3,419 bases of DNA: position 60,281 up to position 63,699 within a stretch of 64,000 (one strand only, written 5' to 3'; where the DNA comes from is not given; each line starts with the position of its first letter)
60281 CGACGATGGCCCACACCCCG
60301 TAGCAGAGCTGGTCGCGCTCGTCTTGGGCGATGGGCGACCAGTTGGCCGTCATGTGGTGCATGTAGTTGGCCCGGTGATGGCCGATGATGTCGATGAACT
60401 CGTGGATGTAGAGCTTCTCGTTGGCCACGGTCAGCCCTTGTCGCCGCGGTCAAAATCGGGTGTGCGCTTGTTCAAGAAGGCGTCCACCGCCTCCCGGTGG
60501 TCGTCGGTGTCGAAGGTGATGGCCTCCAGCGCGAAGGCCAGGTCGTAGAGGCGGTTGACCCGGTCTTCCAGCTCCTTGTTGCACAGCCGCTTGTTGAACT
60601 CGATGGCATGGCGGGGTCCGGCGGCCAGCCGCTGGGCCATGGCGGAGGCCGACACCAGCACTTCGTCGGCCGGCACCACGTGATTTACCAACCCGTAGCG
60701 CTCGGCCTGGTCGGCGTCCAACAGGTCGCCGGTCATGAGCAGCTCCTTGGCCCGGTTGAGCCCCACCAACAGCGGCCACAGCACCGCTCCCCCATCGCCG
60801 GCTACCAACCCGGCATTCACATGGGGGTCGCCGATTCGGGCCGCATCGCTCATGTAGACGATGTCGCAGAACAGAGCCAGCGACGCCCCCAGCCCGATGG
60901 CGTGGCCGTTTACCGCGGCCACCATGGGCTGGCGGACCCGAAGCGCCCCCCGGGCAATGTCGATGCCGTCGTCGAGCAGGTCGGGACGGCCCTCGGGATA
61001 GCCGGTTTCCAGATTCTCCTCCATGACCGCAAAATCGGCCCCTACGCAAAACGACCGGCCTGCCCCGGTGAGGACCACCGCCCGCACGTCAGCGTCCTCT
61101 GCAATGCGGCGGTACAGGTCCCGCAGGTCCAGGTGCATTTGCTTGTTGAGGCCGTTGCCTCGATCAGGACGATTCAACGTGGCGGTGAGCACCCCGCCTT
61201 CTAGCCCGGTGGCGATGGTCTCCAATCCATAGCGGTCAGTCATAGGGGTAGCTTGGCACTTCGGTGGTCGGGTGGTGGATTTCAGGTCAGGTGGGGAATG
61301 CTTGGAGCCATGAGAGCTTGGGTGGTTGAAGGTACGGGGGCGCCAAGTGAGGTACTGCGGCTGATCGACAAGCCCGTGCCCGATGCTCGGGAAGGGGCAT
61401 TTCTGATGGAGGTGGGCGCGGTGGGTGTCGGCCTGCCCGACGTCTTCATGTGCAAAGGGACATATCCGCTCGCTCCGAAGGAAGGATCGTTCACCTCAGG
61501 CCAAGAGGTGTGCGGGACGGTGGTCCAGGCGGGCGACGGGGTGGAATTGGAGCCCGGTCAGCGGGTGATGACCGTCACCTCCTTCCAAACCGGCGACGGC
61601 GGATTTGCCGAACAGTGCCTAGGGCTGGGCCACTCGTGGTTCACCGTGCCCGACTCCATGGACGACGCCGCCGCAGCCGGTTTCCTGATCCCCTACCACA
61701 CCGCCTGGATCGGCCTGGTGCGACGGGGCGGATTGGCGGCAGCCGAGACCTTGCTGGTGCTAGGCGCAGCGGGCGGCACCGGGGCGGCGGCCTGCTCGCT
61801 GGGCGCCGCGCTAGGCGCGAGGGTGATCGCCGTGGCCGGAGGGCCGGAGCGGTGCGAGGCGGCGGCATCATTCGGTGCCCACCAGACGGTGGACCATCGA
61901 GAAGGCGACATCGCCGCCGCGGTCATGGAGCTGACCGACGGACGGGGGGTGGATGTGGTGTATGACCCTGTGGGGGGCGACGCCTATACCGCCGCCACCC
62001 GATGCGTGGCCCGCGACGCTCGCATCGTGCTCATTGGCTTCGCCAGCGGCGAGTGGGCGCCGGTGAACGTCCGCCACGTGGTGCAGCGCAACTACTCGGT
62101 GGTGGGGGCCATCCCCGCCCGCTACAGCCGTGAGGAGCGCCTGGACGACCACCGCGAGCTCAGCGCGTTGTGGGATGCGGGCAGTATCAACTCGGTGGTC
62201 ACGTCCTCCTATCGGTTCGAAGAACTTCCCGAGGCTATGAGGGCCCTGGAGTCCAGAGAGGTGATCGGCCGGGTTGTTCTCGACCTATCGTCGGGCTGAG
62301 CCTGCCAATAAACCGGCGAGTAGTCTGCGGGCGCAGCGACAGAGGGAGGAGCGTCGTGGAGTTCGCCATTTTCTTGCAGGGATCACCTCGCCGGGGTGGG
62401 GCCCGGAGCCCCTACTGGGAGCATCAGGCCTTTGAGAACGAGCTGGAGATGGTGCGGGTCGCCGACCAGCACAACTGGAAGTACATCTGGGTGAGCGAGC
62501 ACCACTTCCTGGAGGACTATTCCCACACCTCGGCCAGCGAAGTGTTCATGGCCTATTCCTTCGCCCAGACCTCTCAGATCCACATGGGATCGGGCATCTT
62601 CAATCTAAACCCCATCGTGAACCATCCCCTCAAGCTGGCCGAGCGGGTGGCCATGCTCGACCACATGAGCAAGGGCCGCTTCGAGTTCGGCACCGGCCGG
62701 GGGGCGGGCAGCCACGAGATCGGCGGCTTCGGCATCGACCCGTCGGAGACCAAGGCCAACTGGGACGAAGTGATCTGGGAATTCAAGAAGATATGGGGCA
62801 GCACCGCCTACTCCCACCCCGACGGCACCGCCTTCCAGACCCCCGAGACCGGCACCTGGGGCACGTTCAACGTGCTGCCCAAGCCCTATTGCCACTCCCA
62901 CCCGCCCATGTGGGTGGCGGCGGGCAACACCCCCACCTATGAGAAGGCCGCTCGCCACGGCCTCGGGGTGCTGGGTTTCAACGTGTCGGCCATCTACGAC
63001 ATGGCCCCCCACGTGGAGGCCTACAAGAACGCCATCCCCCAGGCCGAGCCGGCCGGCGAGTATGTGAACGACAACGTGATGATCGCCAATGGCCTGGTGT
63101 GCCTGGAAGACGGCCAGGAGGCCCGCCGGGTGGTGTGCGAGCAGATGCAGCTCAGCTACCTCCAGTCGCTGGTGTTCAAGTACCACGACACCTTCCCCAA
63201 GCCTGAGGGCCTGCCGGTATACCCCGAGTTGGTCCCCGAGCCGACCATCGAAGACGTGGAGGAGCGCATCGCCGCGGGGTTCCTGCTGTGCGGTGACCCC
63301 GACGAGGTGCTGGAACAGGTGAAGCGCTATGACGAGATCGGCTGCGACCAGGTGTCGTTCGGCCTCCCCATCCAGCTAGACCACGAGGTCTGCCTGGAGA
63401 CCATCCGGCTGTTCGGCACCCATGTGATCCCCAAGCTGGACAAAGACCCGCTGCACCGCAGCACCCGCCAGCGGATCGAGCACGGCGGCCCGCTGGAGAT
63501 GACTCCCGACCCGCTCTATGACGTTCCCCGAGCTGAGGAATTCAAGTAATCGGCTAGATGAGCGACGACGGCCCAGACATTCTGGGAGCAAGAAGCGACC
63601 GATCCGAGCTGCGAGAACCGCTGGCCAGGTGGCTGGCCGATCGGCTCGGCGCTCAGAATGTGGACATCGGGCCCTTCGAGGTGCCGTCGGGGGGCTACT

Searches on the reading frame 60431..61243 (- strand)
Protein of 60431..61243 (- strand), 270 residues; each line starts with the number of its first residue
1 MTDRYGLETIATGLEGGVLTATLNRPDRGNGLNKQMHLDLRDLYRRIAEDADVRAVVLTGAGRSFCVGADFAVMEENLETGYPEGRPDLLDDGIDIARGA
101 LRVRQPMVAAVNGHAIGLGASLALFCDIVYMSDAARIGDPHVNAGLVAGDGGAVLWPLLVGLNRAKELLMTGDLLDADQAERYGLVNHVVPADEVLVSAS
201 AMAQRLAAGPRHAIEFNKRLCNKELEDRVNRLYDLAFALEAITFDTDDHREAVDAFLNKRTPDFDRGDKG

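Call 45: search_protein_families(library=pfam, proteins=[window:60431-61243:-], max_evalue=0.001)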
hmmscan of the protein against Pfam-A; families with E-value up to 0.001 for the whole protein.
window:60431-61243:- (270 aa): 3 families
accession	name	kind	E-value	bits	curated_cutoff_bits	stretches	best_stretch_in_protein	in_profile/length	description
PF00378.25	ECH_1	-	9.5e-52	176.3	27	1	15-265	3-249/251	Enoyl-CoA hydratase/isomerase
PF16113.10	ECH_2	-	2.6e-23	83.5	27.2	1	20-213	3-191/335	Enoyl-CoA hydratase/isomerase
PF25145.1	NfeD1b_N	-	0.00014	22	40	1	91-151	46-108/189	NfeD1b, N-terminal domain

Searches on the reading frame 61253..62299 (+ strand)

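Call 45: search_protein_families(library=pfam, proteins=[window:61253-62299:+], max_evalue=0.001)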
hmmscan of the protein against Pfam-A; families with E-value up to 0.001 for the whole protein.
window:61253-62299:+ (348 aa): 3 families
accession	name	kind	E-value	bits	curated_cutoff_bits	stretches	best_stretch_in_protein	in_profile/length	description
PF00107.32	ADH_zinc_N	-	5.3e-26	91.5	31.8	1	175-290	1-116/129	Zinc-binding dehydrogenase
PF13602.12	ADH_zinc_N_2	-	2e-21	77.8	27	1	207-343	1-134/134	Zinc-binding dehydrogenase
PF08240.17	ADH_N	-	4.3e-08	33.8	23.5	1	48-120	3-90/104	Alcohol dehydrogenase GroES-like domain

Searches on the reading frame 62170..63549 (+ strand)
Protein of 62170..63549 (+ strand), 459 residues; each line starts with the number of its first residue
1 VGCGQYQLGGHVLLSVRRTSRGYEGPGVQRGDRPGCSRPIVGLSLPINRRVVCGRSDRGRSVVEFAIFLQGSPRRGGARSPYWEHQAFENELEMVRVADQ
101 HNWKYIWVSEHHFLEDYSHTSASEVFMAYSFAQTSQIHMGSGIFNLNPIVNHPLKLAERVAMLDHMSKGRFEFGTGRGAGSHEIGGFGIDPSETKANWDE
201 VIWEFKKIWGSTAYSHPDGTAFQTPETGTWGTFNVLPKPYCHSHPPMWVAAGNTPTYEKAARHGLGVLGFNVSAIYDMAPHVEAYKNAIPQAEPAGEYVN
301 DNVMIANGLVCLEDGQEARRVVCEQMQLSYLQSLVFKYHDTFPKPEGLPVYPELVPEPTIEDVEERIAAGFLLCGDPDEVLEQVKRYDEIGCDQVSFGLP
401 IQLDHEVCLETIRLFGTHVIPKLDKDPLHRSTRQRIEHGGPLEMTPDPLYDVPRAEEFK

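Call 45: search_protein_families(library=pfam, proteins=[window:62170-63549:+], max_evalue=0.001)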
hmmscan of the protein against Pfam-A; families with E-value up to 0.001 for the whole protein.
window:62170-63549:+ (459 aa): 1 family
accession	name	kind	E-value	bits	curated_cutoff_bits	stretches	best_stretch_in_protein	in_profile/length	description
PF00296.26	Bac_luciferase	-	3.4e-42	145.3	27.9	1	64-393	2-313/314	Luciferase-like monooxygenase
